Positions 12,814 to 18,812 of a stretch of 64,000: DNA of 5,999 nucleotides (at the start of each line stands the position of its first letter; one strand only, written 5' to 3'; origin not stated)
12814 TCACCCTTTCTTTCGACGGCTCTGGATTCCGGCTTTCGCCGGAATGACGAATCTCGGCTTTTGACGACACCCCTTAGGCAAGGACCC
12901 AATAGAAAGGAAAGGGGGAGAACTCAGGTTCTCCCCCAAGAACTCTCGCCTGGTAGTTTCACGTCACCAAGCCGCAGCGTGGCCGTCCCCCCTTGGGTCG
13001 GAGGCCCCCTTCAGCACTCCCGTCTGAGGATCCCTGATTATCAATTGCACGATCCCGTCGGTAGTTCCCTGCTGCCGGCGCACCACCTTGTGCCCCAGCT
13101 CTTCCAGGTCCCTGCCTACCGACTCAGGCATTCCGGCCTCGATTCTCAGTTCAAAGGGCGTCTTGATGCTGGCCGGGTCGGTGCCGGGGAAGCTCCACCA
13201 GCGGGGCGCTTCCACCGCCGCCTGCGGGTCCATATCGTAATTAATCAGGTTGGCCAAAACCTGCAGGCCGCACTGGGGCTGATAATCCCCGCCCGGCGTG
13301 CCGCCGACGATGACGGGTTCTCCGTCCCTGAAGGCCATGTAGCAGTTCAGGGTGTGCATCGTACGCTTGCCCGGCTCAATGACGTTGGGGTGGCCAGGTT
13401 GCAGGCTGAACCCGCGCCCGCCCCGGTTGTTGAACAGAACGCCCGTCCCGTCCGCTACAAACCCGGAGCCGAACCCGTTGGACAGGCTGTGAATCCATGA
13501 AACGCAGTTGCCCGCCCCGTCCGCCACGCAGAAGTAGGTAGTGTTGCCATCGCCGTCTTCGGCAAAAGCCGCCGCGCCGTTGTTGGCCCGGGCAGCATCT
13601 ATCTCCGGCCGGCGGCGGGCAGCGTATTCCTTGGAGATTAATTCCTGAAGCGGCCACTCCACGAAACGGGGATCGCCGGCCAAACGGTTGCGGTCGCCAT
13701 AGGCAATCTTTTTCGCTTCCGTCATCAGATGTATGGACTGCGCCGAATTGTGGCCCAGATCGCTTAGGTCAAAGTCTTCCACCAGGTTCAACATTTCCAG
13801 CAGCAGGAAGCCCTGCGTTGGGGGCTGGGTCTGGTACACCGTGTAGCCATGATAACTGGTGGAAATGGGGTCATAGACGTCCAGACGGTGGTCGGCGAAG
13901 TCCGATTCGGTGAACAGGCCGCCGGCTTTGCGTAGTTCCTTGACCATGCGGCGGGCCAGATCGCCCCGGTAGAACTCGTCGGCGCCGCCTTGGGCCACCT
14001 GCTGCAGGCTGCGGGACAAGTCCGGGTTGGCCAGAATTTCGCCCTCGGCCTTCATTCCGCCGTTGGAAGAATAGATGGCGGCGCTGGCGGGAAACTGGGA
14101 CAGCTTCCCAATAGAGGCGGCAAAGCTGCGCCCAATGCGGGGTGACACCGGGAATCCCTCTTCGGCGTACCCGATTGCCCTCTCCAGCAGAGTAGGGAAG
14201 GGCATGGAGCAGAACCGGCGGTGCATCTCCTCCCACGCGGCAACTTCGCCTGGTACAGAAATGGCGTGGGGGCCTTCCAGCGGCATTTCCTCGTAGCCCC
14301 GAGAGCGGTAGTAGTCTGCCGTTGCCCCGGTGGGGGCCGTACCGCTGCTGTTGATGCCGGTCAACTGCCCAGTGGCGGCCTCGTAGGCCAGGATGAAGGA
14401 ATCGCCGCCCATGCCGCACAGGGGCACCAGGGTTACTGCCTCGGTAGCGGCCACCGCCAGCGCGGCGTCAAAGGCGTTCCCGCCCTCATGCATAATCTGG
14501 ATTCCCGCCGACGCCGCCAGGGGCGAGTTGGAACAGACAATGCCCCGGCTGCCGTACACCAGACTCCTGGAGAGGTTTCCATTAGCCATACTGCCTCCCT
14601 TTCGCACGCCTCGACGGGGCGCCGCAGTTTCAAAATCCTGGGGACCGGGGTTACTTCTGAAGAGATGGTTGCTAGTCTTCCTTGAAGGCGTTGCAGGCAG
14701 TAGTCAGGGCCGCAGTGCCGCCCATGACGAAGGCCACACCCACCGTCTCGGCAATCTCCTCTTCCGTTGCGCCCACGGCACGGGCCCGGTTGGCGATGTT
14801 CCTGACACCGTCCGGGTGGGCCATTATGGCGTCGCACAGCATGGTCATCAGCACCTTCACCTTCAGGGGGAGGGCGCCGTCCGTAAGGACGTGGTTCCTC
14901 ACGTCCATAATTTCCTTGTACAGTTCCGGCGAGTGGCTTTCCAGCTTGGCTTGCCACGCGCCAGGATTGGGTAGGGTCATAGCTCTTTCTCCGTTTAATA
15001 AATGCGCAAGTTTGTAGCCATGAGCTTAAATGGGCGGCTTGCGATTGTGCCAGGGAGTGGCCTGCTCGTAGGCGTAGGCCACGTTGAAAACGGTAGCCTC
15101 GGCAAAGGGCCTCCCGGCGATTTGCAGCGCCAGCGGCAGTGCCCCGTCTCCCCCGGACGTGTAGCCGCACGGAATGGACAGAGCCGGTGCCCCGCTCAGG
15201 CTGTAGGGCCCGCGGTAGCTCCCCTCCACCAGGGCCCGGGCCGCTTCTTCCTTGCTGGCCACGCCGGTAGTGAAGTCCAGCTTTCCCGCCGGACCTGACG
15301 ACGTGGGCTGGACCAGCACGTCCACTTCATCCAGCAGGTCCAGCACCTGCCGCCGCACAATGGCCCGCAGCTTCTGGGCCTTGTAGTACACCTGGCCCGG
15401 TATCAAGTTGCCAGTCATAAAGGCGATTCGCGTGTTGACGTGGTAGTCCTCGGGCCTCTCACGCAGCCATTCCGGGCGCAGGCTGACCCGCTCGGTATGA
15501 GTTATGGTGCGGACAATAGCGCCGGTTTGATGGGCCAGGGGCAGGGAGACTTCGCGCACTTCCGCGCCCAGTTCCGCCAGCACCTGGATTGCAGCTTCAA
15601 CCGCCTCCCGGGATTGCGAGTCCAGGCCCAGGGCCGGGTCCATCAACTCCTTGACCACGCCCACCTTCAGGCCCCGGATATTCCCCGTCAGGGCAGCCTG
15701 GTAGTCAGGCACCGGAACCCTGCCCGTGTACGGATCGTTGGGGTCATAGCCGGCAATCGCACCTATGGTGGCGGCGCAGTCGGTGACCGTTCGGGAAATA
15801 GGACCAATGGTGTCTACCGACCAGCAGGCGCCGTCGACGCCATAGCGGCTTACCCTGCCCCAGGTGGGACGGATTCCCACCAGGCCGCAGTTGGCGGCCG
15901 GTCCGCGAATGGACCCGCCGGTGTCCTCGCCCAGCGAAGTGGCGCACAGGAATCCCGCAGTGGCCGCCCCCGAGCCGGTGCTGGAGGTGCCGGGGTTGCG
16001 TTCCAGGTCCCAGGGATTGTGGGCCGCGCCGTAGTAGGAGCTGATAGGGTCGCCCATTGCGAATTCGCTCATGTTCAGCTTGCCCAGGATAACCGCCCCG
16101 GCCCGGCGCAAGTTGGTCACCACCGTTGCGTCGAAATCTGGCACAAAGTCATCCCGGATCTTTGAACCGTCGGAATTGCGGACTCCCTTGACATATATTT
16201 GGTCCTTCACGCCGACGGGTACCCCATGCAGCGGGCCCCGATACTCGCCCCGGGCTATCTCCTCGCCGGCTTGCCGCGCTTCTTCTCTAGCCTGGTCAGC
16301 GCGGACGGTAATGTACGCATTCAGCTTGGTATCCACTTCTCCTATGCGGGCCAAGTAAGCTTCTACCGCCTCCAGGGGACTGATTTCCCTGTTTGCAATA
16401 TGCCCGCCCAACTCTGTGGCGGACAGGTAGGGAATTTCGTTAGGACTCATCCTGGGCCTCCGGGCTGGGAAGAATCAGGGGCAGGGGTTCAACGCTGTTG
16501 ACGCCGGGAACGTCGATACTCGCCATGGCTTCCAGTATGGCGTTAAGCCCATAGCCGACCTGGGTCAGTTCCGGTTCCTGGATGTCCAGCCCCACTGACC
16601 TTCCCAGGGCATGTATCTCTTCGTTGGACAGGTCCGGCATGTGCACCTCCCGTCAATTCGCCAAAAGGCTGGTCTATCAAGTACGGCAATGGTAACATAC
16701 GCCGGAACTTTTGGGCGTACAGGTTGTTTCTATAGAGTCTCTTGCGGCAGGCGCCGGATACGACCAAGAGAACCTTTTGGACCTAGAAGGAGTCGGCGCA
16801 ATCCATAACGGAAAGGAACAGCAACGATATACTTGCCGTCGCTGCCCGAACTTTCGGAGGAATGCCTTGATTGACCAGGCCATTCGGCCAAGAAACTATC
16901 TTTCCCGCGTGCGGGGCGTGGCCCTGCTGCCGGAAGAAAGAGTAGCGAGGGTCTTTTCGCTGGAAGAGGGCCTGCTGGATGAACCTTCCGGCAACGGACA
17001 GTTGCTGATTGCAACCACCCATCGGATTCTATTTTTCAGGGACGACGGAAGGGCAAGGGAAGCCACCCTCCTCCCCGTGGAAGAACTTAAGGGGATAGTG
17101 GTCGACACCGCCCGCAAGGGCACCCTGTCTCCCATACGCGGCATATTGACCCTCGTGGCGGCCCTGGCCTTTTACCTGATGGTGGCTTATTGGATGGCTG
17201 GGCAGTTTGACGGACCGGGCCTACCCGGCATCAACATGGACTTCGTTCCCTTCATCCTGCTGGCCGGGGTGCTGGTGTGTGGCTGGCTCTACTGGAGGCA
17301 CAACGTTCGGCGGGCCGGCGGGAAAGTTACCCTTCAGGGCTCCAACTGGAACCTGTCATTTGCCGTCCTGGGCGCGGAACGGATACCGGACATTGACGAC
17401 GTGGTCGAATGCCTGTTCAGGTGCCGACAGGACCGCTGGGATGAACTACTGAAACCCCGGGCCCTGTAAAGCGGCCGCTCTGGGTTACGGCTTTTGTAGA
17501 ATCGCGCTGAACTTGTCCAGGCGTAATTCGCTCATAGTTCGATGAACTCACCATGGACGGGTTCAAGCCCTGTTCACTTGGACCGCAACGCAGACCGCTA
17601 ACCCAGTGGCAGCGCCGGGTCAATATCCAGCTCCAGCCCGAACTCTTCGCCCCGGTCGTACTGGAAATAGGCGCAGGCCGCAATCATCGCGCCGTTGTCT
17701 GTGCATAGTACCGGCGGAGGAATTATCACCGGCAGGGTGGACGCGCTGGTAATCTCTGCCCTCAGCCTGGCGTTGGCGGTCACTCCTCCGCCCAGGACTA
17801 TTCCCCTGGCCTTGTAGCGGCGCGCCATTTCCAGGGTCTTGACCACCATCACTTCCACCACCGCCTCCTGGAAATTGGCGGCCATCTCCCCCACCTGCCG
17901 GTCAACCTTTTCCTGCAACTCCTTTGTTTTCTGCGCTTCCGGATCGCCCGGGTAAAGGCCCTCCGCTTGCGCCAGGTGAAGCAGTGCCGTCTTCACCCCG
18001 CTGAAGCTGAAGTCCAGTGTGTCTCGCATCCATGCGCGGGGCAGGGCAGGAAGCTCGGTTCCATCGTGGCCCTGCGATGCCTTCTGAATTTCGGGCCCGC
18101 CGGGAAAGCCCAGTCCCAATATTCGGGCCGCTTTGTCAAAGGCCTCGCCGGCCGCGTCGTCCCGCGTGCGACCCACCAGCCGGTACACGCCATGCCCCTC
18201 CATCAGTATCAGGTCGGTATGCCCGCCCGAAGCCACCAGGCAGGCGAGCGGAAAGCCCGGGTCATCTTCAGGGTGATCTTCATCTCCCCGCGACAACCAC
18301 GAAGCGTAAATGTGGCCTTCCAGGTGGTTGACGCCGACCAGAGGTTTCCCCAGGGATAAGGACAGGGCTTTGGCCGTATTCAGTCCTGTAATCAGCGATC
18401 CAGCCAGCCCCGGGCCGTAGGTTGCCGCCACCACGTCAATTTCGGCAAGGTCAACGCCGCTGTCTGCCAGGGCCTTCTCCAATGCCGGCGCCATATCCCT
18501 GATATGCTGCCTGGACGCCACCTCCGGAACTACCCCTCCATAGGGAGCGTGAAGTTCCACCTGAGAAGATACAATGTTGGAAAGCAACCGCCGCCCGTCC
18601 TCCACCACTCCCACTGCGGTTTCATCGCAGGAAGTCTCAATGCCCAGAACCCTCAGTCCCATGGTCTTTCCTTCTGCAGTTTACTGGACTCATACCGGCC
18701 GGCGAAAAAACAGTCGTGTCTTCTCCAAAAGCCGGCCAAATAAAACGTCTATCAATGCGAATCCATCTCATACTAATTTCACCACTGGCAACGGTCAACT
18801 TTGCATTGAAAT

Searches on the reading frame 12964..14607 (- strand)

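Call 58: search_protein_families(library=pfam, proteins=[window:12964-14607:-], max_evalue=0.00001)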
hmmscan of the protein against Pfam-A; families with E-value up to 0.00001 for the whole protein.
window:12964-14607:- (547 aa): 1 family
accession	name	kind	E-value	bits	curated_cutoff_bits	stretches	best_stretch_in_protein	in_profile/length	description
PF01019.26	G_glu_transpept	-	5.1e-147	491.2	27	1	37-542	2-512/512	Gamma-glutamyltranspeptidase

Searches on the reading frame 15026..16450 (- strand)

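Call 58: search_protein_families(library=pfam, proteins=[window:15026-16450:-], max_evalue=0.00001)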
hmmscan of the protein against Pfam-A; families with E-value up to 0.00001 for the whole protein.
window:15026-16450:- (474 aa): 1 family
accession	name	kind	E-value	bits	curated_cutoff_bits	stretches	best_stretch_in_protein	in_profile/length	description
PF01425.27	Amidase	-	8.5e-109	365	27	1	27-454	1-444/445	Amidase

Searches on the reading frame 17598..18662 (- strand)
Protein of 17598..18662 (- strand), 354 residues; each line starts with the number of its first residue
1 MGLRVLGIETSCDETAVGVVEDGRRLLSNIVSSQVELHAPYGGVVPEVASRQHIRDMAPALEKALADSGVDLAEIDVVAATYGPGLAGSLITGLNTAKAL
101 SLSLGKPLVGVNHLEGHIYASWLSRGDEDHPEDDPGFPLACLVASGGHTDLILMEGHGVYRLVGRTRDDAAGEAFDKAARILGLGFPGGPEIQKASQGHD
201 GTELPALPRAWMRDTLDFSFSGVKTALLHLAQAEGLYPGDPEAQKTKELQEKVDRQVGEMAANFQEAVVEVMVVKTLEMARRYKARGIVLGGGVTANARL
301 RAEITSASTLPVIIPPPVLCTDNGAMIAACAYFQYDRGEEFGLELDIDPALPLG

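Call 58: search_protein_families(library=pfam, proteins=[window:17598-18662:-], max_evalue=0.00001)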
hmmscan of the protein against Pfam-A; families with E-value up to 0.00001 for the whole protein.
window:17598-18662:- (354 aa): 2 families
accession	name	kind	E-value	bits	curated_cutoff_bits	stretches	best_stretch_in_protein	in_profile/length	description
PF00814.31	TsaD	-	8.4e-84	281.8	24.8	1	26-328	2-263/264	tRNA N6-adenosine threonylcarbamoyltransferase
PF22521.2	HypF_C_2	-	8.1e-06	26.2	27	0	254-307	163-216/241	Carbamoyltransferase, Kae1-like Domain, second subdomain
